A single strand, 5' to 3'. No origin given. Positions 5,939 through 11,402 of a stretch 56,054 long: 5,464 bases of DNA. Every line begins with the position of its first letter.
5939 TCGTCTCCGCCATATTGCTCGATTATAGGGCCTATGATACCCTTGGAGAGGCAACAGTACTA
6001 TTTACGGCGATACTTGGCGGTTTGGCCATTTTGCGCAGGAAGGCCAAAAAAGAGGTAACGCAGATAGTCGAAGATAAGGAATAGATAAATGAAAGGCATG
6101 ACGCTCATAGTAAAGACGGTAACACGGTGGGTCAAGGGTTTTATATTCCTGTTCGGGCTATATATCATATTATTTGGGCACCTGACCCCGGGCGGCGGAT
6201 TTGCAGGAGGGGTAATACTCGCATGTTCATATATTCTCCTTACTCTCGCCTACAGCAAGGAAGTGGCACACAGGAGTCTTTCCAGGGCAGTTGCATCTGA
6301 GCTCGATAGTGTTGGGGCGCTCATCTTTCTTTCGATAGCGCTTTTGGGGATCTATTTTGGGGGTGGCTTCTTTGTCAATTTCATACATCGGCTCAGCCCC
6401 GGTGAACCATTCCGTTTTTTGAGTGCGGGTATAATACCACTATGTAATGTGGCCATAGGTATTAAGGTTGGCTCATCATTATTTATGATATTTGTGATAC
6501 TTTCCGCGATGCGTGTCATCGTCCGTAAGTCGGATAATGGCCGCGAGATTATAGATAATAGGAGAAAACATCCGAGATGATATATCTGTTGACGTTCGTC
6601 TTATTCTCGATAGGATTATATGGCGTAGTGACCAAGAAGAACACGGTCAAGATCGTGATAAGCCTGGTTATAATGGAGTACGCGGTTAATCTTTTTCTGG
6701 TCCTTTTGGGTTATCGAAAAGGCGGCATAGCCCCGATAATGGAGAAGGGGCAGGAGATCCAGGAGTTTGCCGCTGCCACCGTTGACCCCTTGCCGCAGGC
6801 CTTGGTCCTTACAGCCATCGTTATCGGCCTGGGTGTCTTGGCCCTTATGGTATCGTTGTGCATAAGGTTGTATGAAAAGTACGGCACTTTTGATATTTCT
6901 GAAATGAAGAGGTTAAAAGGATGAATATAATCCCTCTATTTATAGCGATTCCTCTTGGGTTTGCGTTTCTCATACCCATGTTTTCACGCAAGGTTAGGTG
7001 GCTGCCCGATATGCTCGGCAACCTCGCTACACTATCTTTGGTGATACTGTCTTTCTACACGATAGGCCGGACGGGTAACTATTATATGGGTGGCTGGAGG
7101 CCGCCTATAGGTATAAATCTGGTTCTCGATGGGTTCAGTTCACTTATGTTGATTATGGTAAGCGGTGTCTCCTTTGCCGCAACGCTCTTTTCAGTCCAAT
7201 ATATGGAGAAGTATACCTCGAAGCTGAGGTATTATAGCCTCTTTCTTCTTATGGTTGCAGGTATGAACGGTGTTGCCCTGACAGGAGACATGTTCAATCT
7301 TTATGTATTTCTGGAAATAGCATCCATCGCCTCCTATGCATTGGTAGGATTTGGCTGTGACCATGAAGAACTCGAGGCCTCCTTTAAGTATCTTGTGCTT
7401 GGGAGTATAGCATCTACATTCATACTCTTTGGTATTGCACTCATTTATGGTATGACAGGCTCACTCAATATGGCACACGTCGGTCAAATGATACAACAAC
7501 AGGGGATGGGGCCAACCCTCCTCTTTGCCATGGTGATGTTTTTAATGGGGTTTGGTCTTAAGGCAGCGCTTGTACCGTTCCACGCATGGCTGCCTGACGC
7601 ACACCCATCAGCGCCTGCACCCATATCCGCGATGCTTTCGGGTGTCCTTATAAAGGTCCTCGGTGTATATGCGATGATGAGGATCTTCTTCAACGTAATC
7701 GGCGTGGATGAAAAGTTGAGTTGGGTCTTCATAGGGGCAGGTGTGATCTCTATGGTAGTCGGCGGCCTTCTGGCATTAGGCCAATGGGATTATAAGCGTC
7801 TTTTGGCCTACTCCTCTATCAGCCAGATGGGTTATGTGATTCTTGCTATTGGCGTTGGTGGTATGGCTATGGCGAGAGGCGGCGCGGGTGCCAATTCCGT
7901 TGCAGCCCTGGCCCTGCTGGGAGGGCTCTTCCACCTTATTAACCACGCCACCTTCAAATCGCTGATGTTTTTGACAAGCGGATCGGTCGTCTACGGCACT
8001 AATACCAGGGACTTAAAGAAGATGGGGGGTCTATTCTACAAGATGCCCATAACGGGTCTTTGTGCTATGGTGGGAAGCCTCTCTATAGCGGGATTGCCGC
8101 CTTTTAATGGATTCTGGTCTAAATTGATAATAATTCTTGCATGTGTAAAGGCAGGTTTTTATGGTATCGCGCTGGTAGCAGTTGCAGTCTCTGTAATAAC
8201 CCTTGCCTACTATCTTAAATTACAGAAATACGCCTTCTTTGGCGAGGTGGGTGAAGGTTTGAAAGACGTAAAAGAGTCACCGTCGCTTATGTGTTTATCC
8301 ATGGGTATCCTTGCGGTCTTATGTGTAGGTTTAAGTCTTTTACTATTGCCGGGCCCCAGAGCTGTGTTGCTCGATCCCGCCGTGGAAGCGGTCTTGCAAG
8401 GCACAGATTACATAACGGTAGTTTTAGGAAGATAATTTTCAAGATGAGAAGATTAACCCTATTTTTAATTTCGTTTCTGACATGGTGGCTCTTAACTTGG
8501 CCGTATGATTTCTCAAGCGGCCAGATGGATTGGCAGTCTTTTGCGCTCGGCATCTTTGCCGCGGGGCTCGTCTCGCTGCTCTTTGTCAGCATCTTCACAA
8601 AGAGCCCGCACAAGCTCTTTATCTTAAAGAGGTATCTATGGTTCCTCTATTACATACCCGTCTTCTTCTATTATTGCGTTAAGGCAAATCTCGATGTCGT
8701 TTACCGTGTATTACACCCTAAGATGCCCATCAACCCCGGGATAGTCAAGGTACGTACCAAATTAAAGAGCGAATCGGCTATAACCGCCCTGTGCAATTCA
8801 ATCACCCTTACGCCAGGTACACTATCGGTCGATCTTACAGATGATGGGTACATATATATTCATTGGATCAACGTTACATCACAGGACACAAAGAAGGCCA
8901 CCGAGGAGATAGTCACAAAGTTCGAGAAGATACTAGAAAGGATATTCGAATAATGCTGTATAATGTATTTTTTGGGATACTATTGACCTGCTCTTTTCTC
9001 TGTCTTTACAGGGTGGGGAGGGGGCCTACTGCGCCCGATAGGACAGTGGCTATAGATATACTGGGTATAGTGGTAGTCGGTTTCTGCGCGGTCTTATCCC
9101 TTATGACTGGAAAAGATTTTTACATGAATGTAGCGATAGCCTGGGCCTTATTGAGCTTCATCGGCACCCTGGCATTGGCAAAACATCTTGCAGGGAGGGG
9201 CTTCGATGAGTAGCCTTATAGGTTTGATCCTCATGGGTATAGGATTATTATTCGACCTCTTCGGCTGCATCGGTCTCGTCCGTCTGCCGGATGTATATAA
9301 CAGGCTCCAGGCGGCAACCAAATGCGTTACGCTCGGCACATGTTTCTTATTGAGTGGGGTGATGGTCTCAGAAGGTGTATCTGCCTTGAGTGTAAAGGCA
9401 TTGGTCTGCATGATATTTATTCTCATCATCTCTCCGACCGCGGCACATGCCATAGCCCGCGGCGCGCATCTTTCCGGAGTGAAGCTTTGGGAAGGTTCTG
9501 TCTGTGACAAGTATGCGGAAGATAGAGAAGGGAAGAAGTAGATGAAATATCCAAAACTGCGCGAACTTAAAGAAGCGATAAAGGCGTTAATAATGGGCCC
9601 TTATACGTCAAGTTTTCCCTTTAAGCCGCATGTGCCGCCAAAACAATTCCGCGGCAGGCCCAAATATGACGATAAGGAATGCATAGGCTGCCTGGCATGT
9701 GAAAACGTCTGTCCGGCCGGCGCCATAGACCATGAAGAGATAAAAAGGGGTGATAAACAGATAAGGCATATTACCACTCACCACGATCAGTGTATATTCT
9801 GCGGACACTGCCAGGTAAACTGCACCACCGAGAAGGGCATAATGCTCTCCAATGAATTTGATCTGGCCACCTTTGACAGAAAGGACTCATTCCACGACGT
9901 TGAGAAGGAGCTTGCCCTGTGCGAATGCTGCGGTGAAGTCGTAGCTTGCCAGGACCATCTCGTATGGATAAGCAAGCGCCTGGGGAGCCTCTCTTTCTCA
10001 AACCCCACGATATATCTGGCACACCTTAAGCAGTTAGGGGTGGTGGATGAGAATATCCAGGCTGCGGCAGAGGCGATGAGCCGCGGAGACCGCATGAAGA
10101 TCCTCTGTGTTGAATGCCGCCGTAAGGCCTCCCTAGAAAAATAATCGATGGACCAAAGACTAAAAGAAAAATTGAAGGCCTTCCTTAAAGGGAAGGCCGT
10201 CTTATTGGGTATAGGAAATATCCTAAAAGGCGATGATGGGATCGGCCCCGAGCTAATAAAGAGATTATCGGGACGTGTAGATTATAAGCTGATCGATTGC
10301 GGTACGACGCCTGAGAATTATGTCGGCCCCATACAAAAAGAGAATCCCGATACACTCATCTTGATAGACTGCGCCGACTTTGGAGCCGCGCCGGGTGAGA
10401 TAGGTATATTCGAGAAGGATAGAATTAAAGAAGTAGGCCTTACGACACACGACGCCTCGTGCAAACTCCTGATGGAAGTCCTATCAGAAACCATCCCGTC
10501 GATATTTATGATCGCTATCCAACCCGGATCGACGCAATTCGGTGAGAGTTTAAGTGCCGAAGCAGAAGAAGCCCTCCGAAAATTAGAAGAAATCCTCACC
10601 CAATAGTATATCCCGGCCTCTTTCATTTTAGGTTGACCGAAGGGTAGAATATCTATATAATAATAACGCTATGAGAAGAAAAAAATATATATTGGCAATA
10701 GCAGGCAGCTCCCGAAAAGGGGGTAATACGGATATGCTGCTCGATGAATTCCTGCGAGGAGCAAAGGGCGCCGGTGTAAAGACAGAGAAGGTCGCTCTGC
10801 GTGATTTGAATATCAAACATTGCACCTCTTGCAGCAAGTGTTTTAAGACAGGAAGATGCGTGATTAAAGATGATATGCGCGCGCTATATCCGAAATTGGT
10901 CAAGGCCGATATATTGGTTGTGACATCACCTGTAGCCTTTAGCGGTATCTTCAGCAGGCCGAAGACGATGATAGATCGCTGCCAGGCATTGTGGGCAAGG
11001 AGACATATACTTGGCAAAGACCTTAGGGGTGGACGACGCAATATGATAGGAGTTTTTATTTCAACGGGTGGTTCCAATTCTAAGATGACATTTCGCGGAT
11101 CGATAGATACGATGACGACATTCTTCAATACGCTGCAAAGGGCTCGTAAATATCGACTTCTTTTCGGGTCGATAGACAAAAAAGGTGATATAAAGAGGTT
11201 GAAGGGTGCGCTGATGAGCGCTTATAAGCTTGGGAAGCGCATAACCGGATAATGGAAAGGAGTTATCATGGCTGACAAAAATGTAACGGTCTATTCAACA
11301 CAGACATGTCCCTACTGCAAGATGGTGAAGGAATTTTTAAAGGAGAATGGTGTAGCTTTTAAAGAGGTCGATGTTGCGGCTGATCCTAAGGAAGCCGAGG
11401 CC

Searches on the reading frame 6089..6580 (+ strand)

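Call 47: search_protein_families(library=pfam, max_evalue=0.000001, proteins=[window:6089-6580:+])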
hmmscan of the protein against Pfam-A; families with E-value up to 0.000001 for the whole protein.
window:6089-6580:+ (163 aa): 1 family
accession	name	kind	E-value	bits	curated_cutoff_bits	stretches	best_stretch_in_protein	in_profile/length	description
PF04039.18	MnhB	-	4.6e-25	88.7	22.5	1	7-131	1-125/127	Domain related to MnhB subunit of Na+/H+ antiporter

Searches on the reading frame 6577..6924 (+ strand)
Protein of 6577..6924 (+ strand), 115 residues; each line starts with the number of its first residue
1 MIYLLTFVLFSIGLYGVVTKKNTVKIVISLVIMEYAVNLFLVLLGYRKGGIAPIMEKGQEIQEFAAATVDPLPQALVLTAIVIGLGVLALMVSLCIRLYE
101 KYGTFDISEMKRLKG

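Call 47: search_protein_families(library=pfam, max_evalue=0.000001, proteins=[window:6577-6924:+])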
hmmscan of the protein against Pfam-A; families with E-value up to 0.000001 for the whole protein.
window:6577-6924:+ (115 aa): 1 family
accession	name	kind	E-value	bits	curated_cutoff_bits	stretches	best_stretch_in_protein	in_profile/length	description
PF00420.29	Oxidored_q2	-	1.4e-28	98.9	26.1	1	1-115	1-95/95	NADH-ubiquinone/plastoquinone oxidoreductase chain 4L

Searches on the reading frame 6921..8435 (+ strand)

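Call 47: search_protein_families(library=pfam, max_evalue=0.000001, proteins=[window:6921-8435:+])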
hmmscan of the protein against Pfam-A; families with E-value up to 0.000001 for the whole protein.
window:6921-8435:+ (504 aa): 3 families
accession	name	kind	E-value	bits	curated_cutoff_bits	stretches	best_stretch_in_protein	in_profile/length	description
PF00361.26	Proton_antipo_M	-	7.2e-69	232.6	21.5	1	122-427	2-294/294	NADH:quinone oxidoreductase/Mrp antiporter, TM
PF00662.26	Proton_antipo_N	-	1.9e-09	37.7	24.5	1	63-105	9-51/51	NADH-Ubiquinone oxidoreductase (complex I), chain 5 N-terminus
PF10125.14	NADHdeh_related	-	3.3e-09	36.9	27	1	107-224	71-185/218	NADH dehydrogenase I, subunit N related protein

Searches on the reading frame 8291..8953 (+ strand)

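Call 50: search_protein_families(library=pfam, max_evalue=0.000001, proteins=[window:8291-8953:+])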
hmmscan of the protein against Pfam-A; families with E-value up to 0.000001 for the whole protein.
window:8291-8953:+ (220 aa): 1 family
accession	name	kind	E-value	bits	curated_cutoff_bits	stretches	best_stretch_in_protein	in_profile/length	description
PF01899.21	MNHE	-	1.4e-40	138.9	27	1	59-218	2-145/145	Na+/H+ ion antiporter subunit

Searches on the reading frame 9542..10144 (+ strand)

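Call 50: search_protein_families(library=pfam, max_evalue=0.000001, proteins=[window:9542-10144:+])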
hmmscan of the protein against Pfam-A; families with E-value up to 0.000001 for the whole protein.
window:9542-10144:+ (200 aa): 4 families
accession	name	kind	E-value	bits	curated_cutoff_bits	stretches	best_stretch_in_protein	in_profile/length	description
PF12838.12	Fer4_7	-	6.5e-09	36.6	27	1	47-96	2-50/52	4Fe-4S dicluster domain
PF13237.11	Fer4_10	-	1.3e-07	31.9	25.5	1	40-94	2-52/53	4Fe-4S dicluster domain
PF00037.32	Fer4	-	2.5e-07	30.7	21.1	0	41-63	2-24/24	4Fe-4S binding domain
PF13187.11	Fer4_9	-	7e-07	29.6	27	1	46-96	1-49/52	4Fe-4S dicluster domain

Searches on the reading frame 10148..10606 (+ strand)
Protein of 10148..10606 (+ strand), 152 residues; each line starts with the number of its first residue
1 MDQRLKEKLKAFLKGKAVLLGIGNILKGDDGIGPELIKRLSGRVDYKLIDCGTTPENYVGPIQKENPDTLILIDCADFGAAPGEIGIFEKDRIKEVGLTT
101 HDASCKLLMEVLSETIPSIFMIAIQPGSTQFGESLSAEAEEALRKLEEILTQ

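Call 50: search_protein_families(library=pfam, max_evalue=0.000001, proteins=[window:10148-10606:+])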
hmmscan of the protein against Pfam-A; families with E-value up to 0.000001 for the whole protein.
window:10148-10606:+ (152 aa): 1 family
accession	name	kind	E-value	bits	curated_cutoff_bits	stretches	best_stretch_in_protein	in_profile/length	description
PF01750.23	HycI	-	1.6e-16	60.7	23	1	38-151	9-128/130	Hydrogenase maturation protease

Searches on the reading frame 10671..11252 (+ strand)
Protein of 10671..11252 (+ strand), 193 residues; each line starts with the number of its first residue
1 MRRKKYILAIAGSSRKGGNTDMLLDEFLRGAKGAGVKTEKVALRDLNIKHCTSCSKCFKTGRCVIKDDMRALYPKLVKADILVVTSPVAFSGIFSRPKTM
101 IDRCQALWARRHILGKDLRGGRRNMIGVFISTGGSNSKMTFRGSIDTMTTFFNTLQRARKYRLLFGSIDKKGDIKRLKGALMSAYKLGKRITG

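Call 50: search_protein_families(library=pfam, max_evalue=0.000001, proteins=[window:10671-11252:+])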
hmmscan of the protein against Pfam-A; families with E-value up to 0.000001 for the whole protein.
window:10671-11252:+ (193 aa): 1 family
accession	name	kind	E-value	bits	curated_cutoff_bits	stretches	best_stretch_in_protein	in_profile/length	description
PF03358.20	FMN_red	-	3e-19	69.5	24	1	7-138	3-120/152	NADPH-dependent FMN reductase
